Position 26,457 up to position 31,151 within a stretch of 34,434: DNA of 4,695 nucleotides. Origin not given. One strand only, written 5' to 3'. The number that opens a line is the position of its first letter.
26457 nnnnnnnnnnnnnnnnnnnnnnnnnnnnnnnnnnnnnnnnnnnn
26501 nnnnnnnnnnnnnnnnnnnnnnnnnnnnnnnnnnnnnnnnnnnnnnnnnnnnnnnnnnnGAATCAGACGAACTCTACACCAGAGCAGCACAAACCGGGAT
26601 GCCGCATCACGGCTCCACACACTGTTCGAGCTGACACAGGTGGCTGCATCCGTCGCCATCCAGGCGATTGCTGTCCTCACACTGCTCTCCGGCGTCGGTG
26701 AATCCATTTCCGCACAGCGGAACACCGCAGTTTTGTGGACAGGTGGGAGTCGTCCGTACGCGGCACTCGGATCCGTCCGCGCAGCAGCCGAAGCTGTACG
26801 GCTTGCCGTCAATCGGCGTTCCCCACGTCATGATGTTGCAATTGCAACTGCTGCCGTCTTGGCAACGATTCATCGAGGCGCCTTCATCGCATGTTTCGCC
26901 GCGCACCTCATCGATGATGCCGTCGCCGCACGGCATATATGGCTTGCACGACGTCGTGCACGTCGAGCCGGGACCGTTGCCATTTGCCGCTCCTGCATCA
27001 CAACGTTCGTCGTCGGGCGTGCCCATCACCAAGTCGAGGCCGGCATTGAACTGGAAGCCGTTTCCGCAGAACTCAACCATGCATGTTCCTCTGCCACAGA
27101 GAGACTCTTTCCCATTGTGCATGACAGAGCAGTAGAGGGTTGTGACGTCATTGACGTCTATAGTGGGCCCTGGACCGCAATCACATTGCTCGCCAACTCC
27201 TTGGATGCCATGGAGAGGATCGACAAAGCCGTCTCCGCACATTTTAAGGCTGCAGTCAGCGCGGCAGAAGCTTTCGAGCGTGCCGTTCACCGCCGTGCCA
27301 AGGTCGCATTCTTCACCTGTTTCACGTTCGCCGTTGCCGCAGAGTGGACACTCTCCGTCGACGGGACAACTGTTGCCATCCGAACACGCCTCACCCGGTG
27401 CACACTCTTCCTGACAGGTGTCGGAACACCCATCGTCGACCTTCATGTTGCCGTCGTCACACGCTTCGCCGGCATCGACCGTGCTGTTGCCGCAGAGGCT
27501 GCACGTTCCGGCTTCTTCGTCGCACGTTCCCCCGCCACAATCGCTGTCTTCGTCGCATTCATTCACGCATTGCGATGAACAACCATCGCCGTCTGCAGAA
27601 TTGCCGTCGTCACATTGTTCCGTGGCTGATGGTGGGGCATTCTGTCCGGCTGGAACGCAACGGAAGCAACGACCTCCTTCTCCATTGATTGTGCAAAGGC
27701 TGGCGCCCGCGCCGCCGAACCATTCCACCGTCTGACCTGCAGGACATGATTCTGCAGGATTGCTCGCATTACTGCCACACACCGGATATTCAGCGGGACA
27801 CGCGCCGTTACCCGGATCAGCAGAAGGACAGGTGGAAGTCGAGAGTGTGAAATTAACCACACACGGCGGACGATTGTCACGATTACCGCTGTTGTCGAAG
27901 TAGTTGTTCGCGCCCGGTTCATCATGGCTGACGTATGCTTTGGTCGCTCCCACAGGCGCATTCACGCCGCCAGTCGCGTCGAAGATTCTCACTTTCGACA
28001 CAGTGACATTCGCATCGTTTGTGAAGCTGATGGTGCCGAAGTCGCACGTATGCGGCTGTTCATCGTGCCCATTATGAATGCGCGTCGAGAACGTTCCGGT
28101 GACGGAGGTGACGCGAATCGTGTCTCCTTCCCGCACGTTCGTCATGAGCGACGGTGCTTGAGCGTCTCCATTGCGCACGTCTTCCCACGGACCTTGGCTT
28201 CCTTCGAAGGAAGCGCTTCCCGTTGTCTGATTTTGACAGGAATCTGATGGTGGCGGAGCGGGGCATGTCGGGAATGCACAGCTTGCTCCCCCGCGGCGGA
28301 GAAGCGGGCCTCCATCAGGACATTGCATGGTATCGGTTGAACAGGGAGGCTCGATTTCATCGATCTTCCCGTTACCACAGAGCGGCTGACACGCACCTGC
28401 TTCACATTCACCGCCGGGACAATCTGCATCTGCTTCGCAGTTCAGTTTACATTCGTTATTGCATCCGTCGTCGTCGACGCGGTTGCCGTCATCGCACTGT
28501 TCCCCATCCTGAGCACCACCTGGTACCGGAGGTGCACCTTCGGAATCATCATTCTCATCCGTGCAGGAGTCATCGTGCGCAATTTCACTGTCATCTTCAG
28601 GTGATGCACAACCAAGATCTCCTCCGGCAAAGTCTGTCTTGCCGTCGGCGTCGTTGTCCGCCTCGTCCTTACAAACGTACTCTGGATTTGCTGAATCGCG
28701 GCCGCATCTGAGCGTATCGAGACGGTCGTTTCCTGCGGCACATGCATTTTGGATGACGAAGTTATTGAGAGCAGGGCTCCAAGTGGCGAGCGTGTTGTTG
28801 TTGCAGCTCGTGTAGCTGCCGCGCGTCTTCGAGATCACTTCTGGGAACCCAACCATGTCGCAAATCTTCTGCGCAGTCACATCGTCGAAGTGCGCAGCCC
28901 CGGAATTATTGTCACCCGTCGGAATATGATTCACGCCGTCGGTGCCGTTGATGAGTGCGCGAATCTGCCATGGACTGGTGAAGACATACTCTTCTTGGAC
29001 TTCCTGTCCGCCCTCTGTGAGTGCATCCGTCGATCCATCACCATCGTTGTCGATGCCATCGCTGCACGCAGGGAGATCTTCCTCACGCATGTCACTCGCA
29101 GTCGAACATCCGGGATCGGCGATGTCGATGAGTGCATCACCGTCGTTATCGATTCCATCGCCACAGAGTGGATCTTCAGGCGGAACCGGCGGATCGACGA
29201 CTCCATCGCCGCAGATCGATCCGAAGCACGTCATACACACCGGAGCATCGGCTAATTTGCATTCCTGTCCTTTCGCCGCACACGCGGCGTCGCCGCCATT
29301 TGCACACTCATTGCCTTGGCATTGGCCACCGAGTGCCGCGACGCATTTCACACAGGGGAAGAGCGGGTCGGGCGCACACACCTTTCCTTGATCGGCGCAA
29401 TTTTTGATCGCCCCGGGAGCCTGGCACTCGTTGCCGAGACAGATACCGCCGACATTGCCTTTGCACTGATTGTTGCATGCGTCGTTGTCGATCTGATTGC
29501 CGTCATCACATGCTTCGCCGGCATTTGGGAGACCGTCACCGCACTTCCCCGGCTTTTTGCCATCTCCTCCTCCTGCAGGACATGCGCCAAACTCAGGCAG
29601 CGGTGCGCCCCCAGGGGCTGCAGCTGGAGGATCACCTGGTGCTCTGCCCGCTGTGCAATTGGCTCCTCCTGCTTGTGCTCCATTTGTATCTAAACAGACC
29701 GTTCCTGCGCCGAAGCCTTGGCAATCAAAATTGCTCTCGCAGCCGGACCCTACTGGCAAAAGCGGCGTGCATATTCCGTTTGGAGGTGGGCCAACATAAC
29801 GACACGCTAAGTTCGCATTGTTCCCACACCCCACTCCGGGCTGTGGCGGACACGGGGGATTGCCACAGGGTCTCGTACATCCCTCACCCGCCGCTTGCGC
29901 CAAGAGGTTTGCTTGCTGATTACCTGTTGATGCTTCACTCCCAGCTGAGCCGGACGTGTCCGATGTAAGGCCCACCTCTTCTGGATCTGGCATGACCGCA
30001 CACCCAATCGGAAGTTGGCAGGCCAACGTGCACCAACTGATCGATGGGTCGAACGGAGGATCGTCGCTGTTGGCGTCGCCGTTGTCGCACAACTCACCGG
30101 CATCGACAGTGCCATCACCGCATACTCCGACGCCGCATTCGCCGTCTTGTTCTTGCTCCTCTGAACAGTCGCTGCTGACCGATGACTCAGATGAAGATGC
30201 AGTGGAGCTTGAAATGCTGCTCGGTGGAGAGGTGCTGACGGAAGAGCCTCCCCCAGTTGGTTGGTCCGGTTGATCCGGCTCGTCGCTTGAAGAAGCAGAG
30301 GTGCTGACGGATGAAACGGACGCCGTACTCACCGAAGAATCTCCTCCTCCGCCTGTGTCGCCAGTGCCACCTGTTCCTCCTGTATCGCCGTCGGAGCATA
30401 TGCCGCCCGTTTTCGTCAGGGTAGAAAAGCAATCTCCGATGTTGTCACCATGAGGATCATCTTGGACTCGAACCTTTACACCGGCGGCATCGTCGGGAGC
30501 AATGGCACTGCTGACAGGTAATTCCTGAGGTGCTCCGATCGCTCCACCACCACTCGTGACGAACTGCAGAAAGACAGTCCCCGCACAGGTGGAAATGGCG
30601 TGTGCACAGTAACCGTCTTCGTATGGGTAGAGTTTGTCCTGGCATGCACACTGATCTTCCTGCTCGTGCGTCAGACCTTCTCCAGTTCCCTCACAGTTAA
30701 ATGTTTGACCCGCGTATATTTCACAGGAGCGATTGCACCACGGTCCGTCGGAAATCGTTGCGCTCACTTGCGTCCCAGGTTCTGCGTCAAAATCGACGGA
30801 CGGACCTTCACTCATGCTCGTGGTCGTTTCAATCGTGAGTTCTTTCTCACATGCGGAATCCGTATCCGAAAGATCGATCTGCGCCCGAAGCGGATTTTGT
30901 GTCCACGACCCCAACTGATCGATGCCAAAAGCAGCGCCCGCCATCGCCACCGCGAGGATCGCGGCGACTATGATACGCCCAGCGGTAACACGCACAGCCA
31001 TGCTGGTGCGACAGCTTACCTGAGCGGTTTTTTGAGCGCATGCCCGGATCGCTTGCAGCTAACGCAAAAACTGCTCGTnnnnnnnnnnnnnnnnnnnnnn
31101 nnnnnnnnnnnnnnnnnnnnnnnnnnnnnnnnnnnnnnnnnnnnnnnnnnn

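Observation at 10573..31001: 20-kb locus of four giant, about 9% cysteine secreted proteins in alternating unanchored/sortase-anchored pairs, with DsbA-type genes at and inside the locus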

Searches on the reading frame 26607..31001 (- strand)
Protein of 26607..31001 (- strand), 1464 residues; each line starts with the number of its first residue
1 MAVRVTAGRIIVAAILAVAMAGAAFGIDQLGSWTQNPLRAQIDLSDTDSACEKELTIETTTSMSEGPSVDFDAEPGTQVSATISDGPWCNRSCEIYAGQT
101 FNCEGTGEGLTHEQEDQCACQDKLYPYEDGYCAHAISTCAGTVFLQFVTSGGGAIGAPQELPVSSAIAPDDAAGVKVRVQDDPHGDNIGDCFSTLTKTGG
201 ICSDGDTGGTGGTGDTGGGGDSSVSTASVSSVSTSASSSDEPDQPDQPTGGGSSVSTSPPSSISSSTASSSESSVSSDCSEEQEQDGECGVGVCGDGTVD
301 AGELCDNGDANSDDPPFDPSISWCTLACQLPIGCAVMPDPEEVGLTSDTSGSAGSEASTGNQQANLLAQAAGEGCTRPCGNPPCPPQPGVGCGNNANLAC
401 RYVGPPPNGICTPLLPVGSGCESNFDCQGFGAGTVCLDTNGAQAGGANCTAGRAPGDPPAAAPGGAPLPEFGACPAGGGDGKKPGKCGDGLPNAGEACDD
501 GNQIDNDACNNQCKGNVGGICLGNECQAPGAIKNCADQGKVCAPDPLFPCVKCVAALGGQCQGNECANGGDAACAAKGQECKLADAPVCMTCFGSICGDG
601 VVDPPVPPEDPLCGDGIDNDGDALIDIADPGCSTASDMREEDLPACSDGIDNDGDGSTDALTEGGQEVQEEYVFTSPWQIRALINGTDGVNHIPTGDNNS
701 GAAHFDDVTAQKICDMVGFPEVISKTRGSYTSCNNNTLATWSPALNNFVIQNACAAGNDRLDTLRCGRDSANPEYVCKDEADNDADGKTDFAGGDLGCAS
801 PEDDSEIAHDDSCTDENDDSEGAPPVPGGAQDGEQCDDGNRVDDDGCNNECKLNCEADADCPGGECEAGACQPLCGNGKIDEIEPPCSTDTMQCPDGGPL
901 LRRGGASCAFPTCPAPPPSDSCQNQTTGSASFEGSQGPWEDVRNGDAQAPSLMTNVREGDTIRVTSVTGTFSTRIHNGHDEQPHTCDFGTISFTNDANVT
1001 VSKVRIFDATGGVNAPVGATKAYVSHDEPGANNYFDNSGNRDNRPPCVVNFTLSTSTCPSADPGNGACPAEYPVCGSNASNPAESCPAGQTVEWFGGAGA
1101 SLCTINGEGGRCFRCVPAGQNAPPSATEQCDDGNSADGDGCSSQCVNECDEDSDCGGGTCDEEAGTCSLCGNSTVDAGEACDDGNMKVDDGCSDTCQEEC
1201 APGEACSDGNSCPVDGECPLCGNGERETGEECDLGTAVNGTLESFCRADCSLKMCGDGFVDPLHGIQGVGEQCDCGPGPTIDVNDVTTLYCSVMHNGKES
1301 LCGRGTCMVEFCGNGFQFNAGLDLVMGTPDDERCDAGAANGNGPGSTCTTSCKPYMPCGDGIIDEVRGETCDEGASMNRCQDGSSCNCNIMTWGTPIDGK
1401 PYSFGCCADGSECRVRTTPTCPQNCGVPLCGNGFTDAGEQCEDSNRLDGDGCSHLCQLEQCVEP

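Call 4: search_protein_families(library=pfam, proteins=[window:26607-31001:-], max_evalue=0.01)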
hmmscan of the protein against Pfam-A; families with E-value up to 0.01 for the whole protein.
window:26607-31001:- (1464 aa): 1 family
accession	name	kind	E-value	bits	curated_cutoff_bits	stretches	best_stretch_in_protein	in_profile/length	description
PF13948.11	DUF4215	-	3.2e-08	34.2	27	2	1423-1457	15-47/47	Domain of unknown function (DUF4215)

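Call 5: search_protein_families(library=ncbifam, proteins=[window:26607-31001:-], max_evalue=0.01)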
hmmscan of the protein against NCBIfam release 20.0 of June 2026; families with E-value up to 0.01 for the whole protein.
window:26607-31001:- (1464 aa): 2 families
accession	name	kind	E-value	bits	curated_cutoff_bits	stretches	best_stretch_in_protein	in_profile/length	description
TIGR02232.1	myxo_disulf_rpt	repeat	1.1e-21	76.3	20.8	5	1429-1460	3-34/38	cysteine-rich acidic repeat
NF033662.1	acid_disulf_rpt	repeat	8.3e-09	35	41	2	611-634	5-28/32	acidic double-disulfide repeat-containing protein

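Call 11: find_encoding_contigs(protein=window:26607-31001:-, flank=10000, max_places=6)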
Protein window:26607-31001:- (1464 aa): 1 contig read that carries it; 1 place shown.
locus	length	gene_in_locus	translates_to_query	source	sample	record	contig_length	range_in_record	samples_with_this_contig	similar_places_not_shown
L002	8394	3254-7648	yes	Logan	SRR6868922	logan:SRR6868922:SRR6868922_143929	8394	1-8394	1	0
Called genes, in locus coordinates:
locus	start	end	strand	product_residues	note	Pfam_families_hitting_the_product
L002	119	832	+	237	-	PF01479:S4, PF00849:PseudoU_synth_2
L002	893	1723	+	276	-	-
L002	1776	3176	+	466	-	PF00753:Lactamase_B, PF12706:Lactamase_B_2 (weak), PF16661:Lactamase_B_6, PF10996:Beta-Casp, PF07521:RMMBL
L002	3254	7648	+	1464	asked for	PF13948:DUF4215 (weak)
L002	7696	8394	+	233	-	?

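Call 12: find_homologous_proteins(query=window:26607-31001:-, max_evalue=0.00001)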
Query window:26607-31001:- (1464 aa): 54 proteins with E <= 0.00001 among 8000 candidates.
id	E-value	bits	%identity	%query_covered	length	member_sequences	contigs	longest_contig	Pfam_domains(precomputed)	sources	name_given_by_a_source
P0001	0.0e+0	3372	100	100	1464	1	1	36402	PF13948.12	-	-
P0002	3.8e-79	285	35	23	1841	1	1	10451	PF01752.24,PF08453.17,PF13948.12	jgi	-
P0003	1.4e-30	124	33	27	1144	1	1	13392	PF13948.12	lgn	-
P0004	1.7e-26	111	30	22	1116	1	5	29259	PF13948.12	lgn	-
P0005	4.4e-26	110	33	21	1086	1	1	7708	PF13948.12,PF01483.28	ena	-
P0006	4.1e-25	106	30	23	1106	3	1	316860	PF07691.18,PF13948.12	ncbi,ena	-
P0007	1.2e-23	101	29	23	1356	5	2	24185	PF07691.18,PF13948.12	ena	-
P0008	5.0e-22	96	27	37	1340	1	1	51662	PF07691.18,PF13948.12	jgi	jgi:fibro-slime domain-containing protein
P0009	4.6e-21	93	31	23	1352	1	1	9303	PF13948.12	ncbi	-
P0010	2.0e-19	87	31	23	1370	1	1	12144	PF13948.12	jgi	jgi:fibro-slime domain-containing protein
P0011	3.0e-18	84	35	24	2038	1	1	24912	PF01833.31,PF13948.12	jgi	jgi:cysteine-rich repeat protein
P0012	2.5e-17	81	30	23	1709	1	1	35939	PF24681.2,PF13415.13,PF13948.12,PF24981.2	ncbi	-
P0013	3.1e-17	80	31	23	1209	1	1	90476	PF04151.22,PF13948.12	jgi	jgi:cysteine-rich repeat protein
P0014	3.5e-17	80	37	12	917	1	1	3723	PF13948.12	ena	-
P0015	3.8e-16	77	30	23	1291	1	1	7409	PF07691.18,PF13948.12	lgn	-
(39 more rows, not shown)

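Call 36: search_solved_structures(query=window:26607-31001:-, max_evalue=0.01)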
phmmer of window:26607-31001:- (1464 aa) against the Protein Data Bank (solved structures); distinct sequences matched with E-value up to 0.01: 0.

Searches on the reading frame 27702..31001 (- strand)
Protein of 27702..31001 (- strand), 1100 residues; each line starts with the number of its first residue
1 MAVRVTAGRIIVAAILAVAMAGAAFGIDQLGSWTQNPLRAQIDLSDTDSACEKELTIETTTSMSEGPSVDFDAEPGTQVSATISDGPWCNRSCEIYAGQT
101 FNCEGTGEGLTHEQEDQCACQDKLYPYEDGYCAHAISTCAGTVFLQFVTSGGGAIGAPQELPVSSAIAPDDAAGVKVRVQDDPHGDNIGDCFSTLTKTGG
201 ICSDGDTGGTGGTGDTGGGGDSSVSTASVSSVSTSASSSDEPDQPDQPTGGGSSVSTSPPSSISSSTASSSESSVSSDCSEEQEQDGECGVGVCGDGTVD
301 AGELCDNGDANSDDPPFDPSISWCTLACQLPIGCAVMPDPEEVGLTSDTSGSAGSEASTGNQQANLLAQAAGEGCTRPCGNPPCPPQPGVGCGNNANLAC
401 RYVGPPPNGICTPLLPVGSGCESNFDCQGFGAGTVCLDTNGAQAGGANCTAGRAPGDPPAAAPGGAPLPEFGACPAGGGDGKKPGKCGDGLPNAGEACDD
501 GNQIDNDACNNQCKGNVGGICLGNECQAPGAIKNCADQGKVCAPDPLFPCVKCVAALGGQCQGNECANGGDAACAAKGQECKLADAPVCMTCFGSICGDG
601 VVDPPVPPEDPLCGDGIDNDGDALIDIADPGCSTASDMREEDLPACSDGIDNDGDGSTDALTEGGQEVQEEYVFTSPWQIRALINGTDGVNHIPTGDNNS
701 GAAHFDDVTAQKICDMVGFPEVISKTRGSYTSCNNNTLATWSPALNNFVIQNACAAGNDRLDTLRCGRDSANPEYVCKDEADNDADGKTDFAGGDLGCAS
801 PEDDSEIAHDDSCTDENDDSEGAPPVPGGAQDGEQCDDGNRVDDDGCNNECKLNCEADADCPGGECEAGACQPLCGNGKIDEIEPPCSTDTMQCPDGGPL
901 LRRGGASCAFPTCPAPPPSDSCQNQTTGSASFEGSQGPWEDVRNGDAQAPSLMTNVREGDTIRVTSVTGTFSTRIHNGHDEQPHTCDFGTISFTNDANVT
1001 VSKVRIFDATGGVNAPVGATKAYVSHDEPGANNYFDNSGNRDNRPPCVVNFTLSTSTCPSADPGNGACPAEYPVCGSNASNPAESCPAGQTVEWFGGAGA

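Call 50: search_protein_families(library=pfam, proteins=[window:27702-31001:-], max_evalue=1)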
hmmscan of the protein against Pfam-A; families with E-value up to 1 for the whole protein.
window:27702-31001:- (1100 aa): 1 family
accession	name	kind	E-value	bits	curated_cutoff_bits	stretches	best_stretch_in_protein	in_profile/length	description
PF13948.11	DUF4215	-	0.00023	21.8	27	2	486-514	20-47/47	Domain of unknown function (DUF4215)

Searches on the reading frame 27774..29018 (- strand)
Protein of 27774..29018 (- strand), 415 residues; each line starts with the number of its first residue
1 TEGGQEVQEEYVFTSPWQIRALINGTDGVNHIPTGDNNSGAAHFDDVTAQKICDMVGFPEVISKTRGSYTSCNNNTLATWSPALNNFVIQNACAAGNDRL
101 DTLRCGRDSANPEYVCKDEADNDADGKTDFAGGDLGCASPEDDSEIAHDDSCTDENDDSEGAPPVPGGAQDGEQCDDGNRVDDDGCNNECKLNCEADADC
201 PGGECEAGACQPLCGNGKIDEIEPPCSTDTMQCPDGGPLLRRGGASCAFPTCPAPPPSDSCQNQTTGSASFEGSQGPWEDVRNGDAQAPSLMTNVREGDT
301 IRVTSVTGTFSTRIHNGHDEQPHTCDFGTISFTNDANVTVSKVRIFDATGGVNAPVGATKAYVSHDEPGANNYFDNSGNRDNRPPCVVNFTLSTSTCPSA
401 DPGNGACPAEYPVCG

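Call 66: predict_structure(protein=window:27774-29018:-)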
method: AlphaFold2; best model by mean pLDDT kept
length: 415 residues; sequences in the alignment: 1
mean_pLDDT: 33.7   pTM: 0.17
mean pLDDT of the five models: 33.7, 30.2, 30.0, 28.2, 26.6
residues with pLDDT >= 90: 0; 70-90: 0; 50-70: 2; < 50: 413
segments of 3 or more residues with pLDDT < 50: 1-162, 164-172, 174-415
pLDDT, mean of each block of 10 residues (from residue 1): 31 34 34 29 32 38 31 35 40 36 35 37 38 29 36 41 39 37 35 31 33 32 34 37 33 35 29 32 33 32 32 34 33 31 28 26 27 36 34 34 41 29
secondary structure, 60 per line:
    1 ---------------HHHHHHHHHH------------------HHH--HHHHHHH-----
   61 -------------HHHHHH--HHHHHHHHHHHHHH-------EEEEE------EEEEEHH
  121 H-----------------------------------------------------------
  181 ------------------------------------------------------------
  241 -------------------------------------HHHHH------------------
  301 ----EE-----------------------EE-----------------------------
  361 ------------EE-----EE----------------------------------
elements in order: H16-25 H49-55 H74-79 H82-95 E103-107 E114-118 H278-282
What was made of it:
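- Tried and rejected: Single-sequence AlphaFold2 of G4 residues 652-1066 was unusable (pLDDT 33.7, call 66).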
